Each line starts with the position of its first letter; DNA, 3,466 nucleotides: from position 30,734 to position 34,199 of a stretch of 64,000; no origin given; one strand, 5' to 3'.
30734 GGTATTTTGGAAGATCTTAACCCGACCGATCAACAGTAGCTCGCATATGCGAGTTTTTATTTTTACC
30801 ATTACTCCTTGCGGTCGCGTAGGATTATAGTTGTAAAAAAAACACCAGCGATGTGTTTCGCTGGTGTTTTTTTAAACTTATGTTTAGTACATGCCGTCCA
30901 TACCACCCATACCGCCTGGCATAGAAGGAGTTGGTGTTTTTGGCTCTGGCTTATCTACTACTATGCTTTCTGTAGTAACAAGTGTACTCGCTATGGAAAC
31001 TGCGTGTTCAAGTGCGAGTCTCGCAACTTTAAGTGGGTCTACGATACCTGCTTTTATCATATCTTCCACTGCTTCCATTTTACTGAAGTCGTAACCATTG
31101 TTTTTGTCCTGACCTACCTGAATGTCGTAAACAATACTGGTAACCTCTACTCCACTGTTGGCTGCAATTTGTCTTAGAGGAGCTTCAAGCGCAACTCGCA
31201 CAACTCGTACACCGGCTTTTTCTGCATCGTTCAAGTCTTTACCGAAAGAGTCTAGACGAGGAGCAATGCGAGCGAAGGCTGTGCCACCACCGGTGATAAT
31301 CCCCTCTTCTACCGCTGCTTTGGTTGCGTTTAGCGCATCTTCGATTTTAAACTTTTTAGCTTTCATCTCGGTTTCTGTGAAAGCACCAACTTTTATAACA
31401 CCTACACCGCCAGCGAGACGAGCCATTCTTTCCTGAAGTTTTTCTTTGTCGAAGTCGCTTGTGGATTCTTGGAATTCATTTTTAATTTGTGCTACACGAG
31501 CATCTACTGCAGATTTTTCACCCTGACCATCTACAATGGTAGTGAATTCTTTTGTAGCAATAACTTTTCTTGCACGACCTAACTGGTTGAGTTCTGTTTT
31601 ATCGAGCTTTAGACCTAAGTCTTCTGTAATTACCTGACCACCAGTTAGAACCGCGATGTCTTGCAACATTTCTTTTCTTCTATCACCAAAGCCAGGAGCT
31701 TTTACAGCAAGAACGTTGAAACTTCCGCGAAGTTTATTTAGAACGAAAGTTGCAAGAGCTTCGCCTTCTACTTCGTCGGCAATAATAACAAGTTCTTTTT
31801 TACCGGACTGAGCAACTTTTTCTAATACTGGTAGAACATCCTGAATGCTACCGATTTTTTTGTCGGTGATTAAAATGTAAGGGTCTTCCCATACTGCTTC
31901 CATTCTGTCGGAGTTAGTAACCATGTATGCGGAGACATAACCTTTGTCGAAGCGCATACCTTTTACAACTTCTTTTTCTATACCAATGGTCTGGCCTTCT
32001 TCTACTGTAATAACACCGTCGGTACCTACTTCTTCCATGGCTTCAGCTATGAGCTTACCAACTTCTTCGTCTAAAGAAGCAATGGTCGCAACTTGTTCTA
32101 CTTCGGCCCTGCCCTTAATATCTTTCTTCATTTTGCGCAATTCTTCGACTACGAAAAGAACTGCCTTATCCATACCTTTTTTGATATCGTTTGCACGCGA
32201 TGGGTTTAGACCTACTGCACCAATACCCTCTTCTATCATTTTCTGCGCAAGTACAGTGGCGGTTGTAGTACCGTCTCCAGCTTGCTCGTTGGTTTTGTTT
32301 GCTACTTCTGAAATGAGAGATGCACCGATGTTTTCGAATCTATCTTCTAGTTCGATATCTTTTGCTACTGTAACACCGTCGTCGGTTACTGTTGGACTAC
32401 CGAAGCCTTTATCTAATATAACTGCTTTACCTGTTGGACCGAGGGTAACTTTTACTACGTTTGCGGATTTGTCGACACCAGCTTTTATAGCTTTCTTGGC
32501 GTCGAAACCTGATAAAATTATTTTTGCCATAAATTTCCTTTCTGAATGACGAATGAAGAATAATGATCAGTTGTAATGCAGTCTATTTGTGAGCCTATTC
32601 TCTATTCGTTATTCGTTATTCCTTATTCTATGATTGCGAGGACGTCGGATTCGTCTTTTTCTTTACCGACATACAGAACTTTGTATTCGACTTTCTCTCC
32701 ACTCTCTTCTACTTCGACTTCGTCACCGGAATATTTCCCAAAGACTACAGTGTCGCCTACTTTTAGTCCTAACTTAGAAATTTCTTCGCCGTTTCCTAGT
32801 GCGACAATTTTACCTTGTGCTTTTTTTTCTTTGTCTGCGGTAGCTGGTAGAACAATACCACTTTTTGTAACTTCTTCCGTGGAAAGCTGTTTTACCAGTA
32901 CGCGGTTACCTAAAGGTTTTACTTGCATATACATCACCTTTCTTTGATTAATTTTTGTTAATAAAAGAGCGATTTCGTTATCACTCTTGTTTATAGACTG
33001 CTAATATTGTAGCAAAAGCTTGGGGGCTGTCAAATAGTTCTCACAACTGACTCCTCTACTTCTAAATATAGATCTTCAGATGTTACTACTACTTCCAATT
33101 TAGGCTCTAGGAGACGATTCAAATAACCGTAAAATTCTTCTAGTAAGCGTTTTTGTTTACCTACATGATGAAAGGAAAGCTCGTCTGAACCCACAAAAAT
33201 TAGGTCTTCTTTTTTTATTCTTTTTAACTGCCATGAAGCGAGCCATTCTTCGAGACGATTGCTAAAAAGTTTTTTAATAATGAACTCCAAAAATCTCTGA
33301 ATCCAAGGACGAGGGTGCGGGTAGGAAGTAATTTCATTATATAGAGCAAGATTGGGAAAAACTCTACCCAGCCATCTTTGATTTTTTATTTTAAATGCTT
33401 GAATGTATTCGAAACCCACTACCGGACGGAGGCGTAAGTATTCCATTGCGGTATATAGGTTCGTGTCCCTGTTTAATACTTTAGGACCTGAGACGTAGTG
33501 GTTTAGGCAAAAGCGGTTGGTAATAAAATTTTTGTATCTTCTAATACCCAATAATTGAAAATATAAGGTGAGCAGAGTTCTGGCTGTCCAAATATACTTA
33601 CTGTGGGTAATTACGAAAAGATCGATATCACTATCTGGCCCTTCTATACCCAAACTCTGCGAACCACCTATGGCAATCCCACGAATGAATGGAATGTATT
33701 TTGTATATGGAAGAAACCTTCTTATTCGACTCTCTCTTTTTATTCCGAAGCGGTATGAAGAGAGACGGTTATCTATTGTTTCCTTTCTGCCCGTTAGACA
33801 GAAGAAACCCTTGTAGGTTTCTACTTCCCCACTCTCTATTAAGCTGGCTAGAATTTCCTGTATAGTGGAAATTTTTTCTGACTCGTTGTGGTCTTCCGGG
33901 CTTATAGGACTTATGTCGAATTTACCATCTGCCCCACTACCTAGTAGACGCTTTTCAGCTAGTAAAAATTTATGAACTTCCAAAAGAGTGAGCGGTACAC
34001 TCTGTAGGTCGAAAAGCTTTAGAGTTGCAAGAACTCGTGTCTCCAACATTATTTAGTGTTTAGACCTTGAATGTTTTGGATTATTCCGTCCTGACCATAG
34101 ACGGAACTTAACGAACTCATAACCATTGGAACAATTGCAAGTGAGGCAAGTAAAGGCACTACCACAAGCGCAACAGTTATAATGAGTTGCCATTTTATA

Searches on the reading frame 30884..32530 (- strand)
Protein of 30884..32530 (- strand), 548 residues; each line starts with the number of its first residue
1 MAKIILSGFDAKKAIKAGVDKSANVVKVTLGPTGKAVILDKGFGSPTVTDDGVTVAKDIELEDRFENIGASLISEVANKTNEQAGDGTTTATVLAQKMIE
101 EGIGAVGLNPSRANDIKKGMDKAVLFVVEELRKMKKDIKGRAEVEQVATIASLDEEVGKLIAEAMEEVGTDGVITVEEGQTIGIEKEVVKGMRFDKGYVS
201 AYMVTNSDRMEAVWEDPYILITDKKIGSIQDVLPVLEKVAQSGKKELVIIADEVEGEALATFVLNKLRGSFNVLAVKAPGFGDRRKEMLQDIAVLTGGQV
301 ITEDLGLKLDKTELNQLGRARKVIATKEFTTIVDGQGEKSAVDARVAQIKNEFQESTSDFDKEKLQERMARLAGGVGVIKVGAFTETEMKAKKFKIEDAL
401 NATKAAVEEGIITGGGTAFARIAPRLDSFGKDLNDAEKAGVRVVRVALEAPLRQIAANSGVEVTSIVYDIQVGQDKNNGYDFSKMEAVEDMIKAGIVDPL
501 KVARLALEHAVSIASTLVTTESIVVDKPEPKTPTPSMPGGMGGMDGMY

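Call 16: list_cluster_members(proteins=[P0001, P0002, window:30884-32530:-])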
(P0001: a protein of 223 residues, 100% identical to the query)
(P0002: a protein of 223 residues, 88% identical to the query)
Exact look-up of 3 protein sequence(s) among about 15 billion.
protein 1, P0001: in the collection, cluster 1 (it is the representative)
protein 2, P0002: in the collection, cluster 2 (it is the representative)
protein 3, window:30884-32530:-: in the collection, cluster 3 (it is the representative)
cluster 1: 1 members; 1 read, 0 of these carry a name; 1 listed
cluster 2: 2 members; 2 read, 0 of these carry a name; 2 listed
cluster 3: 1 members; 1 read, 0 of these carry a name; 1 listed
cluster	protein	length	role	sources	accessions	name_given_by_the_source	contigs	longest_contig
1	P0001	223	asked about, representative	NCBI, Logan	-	-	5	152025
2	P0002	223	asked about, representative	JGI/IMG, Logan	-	-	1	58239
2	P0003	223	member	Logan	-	-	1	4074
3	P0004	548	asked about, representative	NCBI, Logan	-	-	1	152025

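Call 36: find_encoding_contigs(protein=window:30884-32530:-, flank=10000, max_places=3)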
Protein window:30884-32530:- (548 aa): 1 contig read that carries it; 1 place shown.
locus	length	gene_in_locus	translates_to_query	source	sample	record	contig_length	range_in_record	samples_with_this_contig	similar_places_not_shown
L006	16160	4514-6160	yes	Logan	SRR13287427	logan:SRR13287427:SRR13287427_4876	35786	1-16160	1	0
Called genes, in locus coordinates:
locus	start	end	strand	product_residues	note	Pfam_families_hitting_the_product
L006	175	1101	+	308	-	PF01149:Fapy_DNA_glyco, PF05833:NFACT_N (faint), PF06831:H2TH, PF06827:zf-FPG_IleRS (weak)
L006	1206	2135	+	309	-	-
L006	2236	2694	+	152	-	-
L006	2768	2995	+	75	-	-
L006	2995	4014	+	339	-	-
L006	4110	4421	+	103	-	PF00166:Cpn10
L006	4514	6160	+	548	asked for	PF00118:Cpn60_TCP1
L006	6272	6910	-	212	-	-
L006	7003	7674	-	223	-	-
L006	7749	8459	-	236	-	-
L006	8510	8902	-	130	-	PF01740:STAS, PF13466:STAS_2 (weak)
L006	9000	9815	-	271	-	-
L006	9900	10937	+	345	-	-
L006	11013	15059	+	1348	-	PF00535:Glycos_transf_2, PF13641:Glyco_tranf_2_3, PF13632:Glyco_trans_2_3, PF01943:Polysacc_synt, PF13439:Glyco_transf_4, PF20706:GT4-conflict, PF00534:Glycos_transf_1, PF13692:Glyco_trans_1_4, +2 more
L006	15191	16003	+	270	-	-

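Call 47: find_related_loci(query=A8, collection=genome_contigs, flank=10000)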
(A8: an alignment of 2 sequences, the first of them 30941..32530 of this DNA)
Query A8 (530 aa) in genome_contigs; peptide patterns used: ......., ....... (x = any residue, [..] = any of these).
600 stretches matched a pattern (row limit reached: there are more); 54 encode a relative of the query (tblastn E <= 1e-3); 54 distinct loci.
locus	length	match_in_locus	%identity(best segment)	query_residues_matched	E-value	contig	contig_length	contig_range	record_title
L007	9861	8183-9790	81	1-530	0e+0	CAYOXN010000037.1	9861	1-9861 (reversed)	MAG TPA_asm: uncultured Candidatus Saccharibacteria bacterium isolate SRP286056_co1_736 genome assembly, contig: NODE_89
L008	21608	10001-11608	81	1-530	0e+0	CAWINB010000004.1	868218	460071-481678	MAG: Candidatus Doudnabacteria bacterium isolate MFD04434.bin.1.36 genome assembly, contig: contig_4859, whole genome sh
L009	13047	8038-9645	79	1-530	0e+0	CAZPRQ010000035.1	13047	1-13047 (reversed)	MAG TPA_asm: uncultured Candidatus Saccharibacteria bacterium isolate SRP286056_co1_790 genome assembly, contig: NODE_60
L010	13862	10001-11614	78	1-530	0e+0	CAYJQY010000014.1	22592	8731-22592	MAG TPA_asm: uncultured Candidatus Saccharibacteria bacterium isolate ERP125453_co1_47 genome assembly, contig: NODE_213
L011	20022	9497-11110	78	1-530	0e+0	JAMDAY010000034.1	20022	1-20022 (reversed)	MAG: Patescibacteria group bacterium isolate FK_Sedi_B_Bin.235 NODE_9400_length_20022_cov_16.2326, whole genome shotgun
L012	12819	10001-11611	77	1-530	0e+0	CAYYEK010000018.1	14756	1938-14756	MAG TPA_asm: uncultured Candidatus Saccharibacteria bacterium isolate SRP192515_co1_7 genome assembly, contig: NODE_3916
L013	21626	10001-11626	77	1-530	0e+0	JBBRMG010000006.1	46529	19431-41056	MAG: Candidatus Doudnabacteria bacterium isolate La1_metabat2.020 LA1C_B2.020_k141_1857002L_46529_cov_10.9911, whole gen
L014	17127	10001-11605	80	1-529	0e+0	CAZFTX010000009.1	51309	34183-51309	MAG TPA_asm: uncultured Candidatus Saccharibacteria bacterium isolate SRP342105_co1_257 genome assembly, contig: NODE_81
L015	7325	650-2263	78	1-530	0e+0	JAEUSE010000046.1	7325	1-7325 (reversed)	MAG: Candidatus Doudnabacteria bacterium isolate new MAG-295 NODE_46_length_7325_cov_2.557119, whole genome shotgun sequ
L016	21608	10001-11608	76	1-530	0e+0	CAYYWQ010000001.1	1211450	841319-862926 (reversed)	MAG TPA_asm: uncultured Candidatus Saccharibacteria bacterium isolate SRP292972_co1_95 genome assembly, contig: NODE_2_l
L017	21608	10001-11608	76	1-530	0e+0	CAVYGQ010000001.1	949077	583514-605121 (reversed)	MAG: Candidatus Doudnabacteria bacterium isolate MFD03726.bin.1.74 genome assembly, contig: contig_17402, whole genome s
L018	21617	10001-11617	75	1-530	0e+0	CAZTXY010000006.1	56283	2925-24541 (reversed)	MAG TPA_asm: uncultured Candidatus Saccharibacteria bacterium isolate SRP192515_co2_146 genome assembly, contig: NODE_33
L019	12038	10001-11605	77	1-529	0e+0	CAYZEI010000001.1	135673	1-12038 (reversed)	MAG TPA_asm: uncultured Candidatus Saccharibacteria bacterium isolate SRP278252_co1_767 genome assembly, contig: NODE_11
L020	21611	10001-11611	76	1-530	0e+0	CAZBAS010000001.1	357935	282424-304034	MAG TPA_asm: uncultured Candidatus Saccharibacteria bacterium isolate SRP278252_co1_116 genome assembly, contig: NODE_12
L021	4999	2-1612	75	1-530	0e+0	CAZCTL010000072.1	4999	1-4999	MAG TPA_asm: uncultured Candidatus Saccharibacteria bacterium isolate binchicken_co105_148 genome assembly, contig: NODE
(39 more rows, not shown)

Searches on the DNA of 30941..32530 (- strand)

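Call 70: search_rna_families(sources=[L008, L014, L011, L016], threshold=gathering)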
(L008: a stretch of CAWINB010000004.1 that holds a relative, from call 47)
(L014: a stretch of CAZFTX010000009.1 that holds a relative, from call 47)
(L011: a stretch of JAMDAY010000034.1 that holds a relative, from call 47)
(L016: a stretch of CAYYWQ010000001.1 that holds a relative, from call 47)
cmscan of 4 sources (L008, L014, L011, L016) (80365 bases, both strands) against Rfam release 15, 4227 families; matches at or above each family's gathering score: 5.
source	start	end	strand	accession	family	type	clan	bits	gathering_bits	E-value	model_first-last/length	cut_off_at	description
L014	14519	14590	+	RF00005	tRNA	Gene; tRNA;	CL00001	60.6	29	1.6e-10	1-71/71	no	tRNA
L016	16017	16088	-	RF00005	tRNA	Gene; tRNA;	CL00001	60.6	29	1.6e-10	1-71/71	no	tRNA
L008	17820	17925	+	RF00162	SAM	Cis-reg; riboswitch;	CL00012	58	44.4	1e-10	1-108/108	no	SAM riboswitch aptamer (S box leader)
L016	17771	17877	+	RF00162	SAM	Cis-reg; riboswitch;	CL00012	57.1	44.4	1.8e-10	1-108/108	no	SAM riboswitch aptamer (S box leader)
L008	15299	15370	+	RF00005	tRNA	Gene; tRNA;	CL00001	55.3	29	4.4e-09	1-71/71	no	tRNA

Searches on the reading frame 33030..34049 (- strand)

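Call 6: search_protein_families(library=pfam, proteins=[window:33030-34049:-], max_evalue=1)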
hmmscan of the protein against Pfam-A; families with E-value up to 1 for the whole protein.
window:33030-34049:- (339 aa): 2 families
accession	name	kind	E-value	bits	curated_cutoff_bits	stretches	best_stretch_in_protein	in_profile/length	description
PF01909.29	NTP_transf_2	-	0.00079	20.2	21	1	122-151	14-43/93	Nucleotidyltransferase domain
PF18765.7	Polbeta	-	0.0055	17.3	26.9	1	122-169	13-58/93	Polymerase beta, Nucleotidyltransferase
